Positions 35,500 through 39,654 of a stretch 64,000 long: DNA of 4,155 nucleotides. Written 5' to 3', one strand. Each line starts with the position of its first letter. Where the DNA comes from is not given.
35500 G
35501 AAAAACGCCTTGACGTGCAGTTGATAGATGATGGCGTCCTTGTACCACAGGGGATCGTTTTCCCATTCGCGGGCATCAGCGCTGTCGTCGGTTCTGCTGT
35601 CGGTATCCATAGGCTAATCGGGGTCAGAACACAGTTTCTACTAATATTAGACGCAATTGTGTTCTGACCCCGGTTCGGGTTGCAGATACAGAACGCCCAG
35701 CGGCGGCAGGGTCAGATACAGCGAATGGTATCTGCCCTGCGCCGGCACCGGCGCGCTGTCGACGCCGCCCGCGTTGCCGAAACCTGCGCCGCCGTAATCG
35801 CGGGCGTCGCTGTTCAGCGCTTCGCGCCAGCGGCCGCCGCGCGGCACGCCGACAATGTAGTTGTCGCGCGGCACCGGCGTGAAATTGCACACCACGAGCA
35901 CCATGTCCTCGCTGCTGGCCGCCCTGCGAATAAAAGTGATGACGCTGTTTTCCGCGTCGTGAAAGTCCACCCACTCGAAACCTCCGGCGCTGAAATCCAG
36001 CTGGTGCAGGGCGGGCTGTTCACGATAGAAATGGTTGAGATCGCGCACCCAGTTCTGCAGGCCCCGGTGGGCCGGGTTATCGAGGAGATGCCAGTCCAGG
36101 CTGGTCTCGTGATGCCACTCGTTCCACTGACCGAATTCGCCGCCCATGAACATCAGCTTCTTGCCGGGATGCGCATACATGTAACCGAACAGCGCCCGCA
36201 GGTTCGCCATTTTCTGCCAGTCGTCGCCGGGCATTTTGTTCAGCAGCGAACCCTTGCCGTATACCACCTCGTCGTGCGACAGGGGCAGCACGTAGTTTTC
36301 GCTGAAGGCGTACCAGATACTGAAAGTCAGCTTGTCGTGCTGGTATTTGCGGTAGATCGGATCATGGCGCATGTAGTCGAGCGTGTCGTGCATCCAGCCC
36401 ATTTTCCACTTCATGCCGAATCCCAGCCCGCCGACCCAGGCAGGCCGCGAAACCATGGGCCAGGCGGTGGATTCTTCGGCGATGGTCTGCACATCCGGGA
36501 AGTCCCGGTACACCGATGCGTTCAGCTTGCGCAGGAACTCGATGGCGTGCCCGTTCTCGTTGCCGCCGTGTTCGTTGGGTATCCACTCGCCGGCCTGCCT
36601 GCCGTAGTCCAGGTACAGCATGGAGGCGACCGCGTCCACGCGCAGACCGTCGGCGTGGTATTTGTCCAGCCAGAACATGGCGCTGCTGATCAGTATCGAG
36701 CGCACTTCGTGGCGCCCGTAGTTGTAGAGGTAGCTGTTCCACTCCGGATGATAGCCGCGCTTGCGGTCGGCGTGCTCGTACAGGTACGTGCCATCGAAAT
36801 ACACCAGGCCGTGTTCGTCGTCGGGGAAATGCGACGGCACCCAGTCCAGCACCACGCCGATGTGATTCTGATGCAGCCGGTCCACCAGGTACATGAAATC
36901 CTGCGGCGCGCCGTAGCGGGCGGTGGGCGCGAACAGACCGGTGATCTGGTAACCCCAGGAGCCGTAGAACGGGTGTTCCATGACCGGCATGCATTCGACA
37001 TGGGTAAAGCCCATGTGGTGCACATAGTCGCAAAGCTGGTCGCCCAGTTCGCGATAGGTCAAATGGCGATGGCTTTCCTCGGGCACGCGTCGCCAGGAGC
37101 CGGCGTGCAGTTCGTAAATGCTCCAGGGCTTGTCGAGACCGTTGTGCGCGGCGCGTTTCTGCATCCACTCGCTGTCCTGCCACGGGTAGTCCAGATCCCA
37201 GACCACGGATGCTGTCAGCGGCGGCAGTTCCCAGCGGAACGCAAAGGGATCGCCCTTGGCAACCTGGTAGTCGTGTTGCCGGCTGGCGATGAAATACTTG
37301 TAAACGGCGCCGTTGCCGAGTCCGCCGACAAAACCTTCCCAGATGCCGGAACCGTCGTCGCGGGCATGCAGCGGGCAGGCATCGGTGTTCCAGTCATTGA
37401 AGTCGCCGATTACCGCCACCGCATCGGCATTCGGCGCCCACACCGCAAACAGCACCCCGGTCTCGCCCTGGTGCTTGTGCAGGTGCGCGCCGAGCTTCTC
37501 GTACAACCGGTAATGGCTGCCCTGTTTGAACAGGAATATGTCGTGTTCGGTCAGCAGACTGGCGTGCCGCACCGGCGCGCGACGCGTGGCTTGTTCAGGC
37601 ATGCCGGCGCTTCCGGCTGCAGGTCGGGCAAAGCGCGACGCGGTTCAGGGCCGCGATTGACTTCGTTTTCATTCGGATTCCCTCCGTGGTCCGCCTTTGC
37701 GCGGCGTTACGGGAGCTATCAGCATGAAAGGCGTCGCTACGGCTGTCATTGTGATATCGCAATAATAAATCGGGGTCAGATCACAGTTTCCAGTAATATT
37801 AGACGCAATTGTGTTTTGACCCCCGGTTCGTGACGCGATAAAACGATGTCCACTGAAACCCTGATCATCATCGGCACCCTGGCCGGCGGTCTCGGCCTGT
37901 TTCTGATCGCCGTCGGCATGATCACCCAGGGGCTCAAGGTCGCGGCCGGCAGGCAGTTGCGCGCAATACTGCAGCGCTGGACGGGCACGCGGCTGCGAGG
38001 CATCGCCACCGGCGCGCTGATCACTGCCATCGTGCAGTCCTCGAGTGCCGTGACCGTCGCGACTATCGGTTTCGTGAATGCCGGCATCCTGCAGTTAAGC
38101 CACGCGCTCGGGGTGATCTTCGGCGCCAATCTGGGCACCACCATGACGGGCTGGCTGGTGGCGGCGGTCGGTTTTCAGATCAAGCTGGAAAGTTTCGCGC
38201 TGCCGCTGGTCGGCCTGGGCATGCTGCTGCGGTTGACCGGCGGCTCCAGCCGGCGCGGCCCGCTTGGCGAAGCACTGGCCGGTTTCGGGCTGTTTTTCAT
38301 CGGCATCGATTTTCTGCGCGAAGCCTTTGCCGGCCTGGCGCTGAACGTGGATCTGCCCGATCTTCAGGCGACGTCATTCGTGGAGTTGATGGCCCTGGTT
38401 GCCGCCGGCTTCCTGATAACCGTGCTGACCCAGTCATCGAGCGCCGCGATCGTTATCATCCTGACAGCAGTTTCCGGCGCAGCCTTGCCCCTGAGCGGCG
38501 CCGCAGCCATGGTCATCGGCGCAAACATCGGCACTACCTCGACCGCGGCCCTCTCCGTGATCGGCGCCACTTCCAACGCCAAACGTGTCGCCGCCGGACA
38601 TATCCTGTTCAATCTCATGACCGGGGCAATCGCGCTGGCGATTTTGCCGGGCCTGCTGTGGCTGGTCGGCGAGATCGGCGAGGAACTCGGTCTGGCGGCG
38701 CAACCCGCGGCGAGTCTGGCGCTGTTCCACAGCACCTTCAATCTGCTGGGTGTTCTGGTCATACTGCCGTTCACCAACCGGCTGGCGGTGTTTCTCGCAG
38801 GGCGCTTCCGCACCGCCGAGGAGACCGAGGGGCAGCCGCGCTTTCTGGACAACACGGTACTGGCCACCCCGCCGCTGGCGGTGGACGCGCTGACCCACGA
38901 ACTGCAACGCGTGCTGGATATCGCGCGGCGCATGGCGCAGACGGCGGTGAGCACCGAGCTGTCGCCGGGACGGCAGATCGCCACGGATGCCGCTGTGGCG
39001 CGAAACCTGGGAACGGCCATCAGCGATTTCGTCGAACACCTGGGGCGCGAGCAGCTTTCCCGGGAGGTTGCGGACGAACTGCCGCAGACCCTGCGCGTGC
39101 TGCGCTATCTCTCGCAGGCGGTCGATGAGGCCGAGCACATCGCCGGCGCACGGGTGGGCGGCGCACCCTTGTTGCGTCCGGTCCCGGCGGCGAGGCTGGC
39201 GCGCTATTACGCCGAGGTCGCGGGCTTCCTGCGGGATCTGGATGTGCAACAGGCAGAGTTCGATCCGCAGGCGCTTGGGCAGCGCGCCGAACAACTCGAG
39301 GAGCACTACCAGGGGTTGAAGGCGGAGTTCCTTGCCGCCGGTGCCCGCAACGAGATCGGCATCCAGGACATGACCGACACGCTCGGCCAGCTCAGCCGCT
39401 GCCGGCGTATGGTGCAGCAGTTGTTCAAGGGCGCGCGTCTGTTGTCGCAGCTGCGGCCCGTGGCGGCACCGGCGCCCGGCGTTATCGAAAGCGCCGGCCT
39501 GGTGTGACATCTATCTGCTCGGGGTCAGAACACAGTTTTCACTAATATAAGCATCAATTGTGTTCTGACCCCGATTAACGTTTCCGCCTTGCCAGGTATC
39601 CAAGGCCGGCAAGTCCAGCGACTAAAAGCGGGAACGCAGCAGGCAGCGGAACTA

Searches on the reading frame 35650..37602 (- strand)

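Call 31: search_protein_families(library=pfam, proteins=[window:35650-37602:-], max_evalue=0.00001)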
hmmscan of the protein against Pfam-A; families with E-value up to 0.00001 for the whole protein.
window:35650-37602:- (651 aa): 3 families
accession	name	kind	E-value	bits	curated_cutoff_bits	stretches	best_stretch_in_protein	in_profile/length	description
PF02806.24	Alpha-amylase_C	-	9.6e-26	90.4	21.2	1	544-642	1-94/95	Alpha amylase, C-terminal all-beta domain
PF02922.24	CBM_48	-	9.4e-19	68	22.4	1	36-121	1-83/83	Carbohydrate-binding module 48 (Isoamylase N-terminal domain)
PF00128.31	Alpha-amylase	-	1.6e-13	51.1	22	1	192-263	26-96/446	Alpha amylase, catalytic domain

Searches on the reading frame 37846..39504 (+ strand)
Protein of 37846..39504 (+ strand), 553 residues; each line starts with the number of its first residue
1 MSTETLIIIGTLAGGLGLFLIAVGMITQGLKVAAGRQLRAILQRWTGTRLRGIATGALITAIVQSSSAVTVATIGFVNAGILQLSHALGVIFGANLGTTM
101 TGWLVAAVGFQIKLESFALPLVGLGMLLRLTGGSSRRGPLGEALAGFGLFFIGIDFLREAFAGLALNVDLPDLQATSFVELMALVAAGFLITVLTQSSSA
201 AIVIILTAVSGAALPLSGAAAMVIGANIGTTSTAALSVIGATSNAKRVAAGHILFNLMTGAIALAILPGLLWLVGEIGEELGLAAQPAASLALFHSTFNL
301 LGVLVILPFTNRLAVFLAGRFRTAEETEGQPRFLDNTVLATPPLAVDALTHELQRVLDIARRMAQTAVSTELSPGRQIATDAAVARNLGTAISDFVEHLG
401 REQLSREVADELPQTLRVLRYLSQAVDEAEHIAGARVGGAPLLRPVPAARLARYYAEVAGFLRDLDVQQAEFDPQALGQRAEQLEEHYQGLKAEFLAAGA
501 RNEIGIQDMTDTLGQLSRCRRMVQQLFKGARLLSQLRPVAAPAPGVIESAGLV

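Call 31: search_protein_families(library=pfam, proteins=[window:37846-39504:+], max_evalue=0.00001)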
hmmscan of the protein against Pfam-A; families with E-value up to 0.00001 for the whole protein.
window:37846-39504:+ (553 aa): 1 family
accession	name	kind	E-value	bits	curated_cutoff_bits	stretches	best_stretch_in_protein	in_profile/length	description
PF02690.20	Na_Pi_cotrans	-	1.2e-50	171.5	29.1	2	18-158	1-136/137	Na+/Pi-cotransporter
